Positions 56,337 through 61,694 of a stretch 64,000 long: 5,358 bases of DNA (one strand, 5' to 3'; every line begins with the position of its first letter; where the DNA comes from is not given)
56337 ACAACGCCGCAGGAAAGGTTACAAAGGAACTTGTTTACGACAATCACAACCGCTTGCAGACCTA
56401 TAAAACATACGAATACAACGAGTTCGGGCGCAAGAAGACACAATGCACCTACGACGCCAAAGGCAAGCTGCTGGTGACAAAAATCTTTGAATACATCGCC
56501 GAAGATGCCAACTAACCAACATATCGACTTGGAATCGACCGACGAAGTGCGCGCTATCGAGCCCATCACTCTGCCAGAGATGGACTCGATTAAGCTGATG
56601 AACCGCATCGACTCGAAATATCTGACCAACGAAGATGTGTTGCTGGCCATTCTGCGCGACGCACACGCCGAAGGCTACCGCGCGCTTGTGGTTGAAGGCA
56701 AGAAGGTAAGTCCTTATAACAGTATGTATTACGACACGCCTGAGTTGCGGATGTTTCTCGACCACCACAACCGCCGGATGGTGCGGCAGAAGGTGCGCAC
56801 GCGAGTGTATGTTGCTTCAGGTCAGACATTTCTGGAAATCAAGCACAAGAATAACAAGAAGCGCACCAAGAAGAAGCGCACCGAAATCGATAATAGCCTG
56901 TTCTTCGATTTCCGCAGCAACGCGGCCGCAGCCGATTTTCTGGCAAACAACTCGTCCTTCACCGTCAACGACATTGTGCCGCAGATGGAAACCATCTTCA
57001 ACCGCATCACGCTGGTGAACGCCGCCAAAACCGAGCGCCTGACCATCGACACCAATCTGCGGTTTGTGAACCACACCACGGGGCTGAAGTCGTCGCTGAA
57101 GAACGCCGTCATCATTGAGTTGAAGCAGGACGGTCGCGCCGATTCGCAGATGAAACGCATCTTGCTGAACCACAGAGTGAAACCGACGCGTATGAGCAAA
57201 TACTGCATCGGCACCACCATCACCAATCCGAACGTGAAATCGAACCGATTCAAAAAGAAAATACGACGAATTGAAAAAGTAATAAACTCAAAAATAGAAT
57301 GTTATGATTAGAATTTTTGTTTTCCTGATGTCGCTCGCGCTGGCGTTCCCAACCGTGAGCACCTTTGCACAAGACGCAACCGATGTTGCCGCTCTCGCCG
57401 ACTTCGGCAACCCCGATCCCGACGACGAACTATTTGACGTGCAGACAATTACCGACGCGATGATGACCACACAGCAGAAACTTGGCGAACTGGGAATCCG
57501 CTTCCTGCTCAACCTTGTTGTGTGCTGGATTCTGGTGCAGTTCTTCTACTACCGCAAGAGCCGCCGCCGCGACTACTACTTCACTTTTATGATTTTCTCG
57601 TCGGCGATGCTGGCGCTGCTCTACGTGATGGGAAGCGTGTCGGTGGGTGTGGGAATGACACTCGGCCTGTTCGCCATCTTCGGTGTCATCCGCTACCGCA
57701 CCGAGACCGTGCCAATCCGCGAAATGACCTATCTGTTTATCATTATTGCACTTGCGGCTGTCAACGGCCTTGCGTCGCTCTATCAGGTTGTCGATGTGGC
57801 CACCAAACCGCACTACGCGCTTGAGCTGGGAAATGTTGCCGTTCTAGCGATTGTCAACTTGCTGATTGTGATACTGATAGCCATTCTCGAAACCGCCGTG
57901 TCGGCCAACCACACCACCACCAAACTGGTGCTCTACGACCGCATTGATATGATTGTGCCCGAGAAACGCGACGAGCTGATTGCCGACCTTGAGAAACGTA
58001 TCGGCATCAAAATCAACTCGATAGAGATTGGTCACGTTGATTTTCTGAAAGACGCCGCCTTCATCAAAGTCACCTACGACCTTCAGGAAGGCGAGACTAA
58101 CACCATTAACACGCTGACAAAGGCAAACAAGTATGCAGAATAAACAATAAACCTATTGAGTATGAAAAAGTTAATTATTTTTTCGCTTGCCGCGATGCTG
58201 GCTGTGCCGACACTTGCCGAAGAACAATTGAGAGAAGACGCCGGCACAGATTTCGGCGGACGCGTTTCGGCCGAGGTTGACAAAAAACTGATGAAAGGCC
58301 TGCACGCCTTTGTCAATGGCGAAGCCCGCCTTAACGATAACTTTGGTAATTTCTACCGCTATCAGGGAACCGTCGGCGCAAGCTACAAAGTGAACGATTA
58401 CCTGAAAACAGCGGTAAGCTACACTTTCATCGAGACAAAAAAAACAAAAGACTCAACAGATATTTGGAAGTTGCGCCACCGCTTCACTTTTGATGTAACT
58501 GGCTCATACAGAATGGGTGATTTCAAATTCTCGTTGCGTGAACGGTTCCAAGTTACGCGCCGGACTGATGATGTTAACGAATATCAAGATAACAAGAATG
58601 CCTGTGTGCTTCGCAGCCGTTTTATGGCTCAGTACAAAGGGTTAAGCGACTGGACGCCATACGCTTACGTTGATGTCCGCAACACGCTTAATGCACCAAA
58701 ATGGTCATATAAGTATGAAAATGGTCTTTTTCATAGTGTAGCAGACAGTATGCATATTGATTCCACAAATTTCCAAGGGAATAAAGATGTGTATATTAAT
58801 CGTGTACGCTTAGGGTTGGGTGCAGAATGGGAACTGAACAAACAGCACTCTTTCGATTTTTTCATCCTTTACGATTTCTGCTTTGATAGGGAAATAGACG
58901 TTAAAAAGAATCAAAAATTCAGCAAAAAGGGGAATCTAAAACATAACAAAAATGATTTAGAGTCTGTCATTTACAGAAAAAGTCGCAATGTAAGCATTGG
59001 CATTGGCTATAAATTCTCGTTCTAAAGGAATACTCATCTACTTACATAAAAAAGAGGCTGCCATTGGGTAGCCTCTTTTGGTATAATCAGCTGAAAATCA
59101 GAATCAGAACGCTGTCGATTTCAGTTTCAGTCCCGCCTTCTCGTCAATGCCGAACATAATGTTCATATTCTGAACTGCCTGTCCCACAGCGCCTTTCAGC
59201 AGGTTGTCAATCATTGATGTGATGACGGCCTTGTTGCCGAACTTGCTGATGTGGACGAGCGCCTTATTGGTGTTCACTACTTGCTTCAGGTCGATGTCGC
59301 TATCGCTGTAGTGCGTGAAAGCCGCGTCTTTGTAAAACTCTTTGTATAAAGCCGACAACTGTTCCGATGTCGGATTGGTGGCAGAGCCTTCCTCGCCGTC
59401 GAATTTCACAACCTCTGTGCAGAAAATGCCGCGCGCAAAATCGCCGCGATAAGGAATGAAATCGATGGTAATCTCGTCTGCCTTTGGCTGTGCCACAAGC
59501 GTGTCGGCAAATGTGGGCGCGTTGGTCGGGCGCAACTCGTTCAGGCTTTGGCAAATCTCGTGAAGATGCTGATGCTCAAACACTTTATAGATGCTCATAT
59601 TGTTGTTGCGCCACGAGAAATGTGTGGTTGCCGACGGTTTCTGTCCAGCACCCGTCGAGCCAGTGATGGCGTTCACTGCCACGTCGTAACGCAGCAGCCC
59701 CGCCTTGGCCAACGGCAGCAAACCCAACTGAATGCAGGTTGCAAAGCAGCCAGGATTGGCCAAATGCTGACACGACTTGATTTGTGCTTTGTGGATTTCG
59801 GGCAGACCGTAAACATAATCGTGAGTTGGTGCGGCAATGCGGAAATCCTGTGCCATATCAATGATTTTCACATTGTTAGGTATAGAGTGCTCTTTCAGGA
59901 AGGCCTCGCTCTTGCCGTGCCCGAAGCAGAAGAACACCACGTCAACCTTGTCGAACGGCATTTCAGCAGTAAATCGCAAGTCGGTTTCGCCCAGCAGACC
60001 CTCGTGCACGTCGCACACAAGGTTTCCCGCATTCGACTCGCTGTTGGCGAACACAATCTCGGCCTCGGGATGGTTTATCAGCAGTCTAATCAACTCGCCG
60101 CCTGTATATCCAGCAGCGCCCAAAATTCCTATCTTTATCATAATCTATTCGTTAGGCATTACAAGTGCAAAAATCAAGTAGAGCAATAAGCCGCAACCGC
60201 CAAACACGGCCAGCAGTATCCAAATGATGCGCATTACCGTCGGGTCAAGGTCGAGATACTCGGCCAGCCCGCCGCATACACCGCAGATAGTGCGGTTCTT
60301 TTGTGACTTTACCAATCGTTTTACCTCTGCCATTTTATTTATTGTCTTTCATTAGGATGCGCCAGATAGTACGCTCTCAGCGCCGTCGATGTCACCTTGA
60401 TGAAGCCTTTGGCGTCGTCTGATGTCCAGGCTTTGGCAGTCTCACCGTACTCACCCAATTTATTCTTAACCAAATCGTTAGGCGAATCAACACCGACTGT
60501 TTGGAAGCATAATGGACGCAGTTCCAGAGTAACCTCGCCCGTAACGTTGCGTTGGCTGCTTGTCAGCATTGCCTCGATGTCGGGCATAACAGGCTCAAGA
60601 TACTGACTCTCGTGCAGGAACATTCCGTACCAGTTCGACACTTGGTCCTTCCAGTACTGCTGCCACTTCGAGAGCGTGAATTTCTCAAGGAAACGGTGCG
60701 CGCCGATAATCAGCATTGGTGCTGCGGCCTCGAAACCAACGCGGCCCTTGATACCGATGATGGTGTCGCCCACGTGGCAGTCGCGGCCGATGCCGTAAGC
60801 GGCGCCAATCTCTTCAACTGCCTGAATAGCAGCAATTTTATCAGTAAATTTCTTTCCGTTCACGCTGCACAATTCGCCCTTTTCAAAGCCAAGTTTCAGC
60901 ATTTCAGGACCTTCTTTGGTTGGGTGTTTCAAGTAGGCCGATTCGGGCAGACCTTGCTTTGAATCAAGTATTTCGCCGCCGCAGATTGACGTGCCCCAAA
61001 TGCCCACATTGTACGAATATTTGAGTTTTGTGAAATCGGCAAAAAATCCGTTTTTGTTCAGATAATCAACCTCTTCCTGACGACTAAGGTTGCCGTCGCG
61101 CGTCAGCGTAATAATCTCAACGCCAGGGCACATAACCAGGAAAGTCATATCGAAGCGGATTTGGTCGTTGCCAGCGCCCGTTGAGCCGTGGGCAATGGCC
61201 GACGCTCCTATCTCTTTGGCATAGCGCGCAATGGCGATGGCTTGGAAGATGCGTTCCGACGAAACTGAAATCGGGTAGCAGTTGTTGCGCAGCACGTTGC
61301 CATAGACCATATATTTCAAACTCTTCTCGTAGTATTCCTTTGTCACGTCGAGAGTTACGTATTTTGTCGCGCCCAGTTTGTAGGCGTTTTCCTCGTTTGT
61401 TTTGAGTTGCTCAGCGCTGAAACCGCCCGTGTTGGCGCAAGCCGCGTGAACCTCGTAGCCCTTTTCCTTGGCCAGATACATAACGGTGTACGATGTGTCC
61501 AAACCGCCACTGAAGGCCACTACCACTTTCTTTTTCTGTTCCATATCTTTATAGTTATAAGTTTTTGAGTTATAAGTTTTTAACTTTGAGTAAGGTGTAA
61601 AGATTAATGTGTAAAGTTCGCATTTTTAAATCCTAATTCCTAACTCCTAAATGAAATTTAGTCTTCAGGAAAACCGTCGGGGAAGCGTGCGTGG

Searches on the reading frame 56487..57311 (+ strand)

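Call 51: search_protein_families(library=pfam, proteins=[window:56487-57311:+], max_evalue=0.001)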
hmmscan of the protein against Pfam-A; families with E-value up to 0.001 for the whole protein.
window:56487-57311:+ (274 aa): 1 family
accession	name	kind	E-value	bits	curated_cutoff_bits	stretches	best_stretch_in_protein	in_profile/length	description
PF09359.15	VTC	-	1.8e-30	106.7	23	1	39-244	1-232/235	VTC domain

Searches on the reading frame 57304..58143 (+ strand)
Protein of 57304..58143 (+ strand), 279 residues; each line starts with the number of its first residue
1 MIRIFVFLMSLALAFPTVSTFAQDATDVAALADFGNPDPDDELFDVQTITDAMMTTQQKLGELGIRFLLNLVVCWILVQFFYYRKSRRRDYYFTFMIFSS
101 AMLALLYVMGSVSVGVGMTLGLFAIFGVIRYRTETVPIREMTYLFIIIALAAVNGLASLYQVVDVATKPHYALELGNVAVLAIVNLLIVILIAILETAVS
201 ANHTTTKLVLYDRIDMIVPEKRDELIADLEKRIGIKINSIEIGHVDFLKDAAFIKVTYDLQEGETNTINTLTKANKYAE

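Call 9: search_protein_families(library=pfam, proteins=[window:57304-58143:+], max_evalue=0.001)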
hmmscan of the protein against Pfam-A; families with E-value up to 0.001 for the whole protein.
window:57304-58143:+ (279 aa): 1 family
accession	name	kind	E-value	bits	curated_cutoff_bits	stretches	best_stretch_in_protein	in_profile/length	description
PF16316.10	DUF4956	-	4.1e-46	157.2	30.6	1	70-258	1-169/169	Domain of unknown function (DUF4956)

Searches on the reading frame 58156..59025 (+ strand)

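Call 9: search_protein_families(library=pfam, proteins=[window:58156-59025:+], max_evalue=0.001)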
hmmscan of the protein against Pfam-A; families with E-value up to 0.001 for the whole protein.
window:58156-59025:+ (289 aa): 2 families
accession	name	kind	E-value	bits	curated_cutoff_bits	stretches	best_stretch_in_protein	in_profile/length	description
PF10677.15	DUF2490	-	1.2e-20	74.5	29.8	1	38-246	6-181/186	Protein of unknown function (DUF2490)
PF13505.12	OMP_b-brl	-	7.6e-05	23.4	28.7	0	8-287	2-175/175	Outer membrane protein beta-barrel domain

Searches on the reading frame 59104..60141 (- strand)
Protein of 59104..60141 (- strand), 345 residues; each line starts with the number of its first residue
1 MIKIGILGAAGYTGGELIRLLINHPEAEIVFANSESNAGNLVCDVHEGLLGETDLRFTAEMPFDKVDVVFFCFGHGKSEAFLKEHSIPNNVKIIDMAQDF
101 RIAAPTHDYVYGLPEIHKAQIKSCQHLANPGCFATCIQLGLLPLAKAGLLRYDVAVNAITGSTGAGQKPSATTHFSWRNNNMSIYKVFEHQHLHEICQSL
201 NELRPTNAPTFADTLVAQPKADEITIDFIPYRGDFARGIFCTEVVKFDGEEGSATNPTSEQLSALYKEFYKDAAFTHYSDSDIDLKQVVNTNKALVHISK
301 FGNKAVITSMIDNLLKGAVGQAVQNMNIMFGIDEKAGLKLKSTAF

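Call 9: search_protein_families(library=pfam, proteins=[window:59104-60141:-], max_evalue=0.001)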
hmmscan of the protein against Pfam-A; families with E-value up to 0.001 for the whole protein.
window:59104-60141:- (345 aa): 2 families
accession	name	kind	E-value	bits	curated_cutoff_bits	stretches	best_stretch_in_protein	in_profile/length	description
PF22698.1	Semialdhyde_dhC_1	-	1.5e-40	139.2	27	1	132-313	1-165/165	Semialdehyde dehydrogenase, dimerisation domain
PF01118.30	Semialdhyde_dh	-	6.1e-27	94.9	26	1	3-123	1-120/121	Semialdehyde dehydrogenase, NAD binding domain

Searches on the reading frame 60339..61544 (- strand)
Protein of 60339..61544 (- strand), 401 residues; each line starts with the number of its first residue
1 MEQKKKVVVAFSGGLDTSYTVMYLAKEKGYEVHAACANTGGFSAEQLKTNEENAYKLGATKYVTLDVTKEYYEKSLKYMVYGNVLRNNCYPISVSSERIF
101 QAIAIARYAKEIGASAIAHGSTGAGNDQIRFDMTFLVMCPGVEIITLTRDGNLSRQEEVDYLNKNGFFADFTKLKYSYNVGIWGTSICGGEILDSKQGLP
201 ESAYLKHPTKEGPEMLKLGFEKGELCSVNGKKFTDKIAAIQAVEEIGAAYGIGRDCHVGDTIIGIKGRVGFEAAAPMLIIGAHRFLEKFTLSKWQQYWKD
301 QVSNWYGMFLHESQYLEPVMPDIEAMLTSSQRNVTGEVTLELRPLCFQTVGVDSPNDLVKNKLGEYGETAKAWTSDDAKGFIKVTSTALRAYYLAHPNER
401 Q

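Call 9: search_protein_families(library=pfam, proteins=[window:60339-61544:-], max_evalue=0.001)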
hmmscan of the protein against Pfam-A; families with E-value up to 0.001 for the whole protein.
window:60339-61544:- (401 aa): 3 families
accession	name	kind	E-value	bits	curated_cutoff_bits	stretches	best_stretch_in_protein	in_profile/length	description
PF00764.25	Arginosuc_synth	-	1.6e-35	123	27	1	6-166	1-160/162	Arginosuccinate synthase N-terminal HUP domain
PF20979.2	Arginosuc_syn_C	-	1.1e-31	110.6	27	1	176-390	1-217/219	Arginosuccinate synthase C-terminal domain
PF06508.19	QueC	-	5.8e-06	26.4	22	1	6-121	1-120/210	Queuosine biosynthesis protein QueC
